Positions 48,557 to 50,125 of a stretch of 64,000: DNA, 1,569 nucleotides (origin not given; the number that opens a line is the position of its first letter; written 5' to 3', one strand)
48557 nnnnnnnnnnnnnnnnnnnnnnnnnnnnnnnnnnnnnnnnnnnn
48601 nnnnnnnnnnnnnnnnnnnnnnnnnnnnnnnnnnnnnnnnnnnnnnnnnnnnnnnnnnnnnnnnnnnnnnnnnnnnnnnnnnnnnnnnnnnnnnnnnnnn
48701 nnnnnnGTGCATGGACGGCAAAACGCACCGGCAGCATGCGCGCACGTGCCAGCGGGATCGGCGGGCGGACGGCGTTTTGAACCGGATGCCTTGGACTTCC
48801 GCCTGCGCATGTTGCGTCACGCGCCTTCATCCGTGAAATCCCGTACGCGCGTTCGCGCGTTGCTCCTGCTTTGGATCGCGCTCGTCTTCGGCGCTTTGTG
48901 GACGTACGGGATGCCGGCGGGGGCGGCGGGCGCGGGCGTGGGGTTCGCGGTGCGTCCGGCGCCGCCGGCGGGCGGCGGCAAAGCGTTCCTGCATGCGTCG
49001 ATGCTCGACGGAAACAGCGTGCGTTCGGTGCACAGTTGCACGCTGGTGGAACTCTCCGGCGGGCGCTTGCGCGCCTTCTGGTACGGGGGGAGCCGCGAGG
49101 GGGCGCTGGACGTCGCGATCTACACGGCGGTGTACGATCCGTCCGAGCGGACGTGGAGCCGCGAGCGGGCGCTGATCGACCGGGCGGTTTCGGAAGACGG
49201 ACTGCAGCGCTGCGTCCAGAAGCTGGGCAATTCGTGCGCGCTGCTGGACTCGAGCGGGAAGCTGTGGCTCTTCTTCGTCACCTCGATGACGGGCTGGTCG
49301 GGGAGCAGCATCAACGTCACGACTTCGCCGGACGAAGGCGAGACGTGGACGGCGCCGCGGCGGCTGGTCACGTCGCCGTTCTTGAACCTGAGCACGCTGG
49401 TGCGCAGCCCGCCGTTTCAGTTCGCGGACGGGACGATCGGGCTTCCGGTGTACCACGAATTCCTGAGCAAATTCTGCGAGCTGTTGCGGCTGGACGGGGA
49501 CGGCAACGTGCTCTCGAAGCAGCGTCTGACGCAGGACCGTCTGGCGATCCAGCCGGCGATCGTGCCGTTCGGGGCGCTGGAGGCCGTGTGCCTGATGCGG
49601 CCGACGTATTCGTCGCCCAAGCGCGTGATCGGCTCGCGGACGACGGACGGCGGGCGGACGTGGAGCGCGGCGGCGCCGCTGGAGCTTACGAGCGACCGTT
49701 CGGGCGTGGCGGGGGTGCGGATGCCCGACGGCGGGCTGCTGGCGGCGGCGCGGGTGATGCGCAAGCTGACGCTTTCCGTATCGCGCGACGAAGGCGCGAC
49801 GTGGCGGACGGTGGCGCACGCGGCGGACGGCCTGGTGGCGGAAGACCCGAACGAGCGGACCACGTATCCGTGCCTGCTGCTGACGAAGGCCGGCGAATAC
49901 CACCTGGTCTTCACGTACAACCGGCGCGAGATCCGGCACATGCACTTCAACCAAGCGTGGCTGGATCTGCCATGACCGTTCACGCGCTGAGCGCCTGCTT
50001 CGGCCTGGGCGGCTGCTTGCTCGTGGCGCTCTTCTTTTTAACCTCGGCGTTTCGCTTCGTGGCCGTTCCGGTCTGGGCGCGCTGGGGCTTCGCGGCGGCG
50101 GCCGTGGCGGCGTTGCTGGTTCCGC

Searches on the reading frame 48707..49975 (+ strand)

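Call 33: search_protein_families(library=ncbifam, proteins=[window:48707-49975:+], max_evalue=0.01)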
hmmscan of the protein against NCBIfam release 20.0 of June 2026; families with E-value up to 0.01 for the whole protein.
window:48707-49975:+ (422 aa): 1 family
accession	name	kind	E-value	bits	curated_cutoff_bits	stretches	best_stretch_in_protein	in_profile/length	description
NF045728.1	glycosyl_F510_1955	equivalog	0.0031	16.8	175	0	311-387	119-191/246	F510_1955 family glycosylhydrolase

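Call 61: search_protein_families(library=pfam, proteins=[window:48707-49975:+], max_evalue=0.1)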
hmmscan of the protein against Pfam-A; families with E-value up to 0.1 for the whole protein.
window:48707-49975:+ (422 aa): 2 families
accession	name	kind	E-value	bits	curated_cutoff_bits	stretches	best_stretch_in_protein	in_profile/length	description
PF13088.12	BNR_2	-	7.3e-66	222.8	31.4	1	119-399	1-276/277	BNR repeat-like domain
PF02012.26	BNR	-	0.0049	17.1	27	0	312-320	3-11/12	BNR/Asp-box repeat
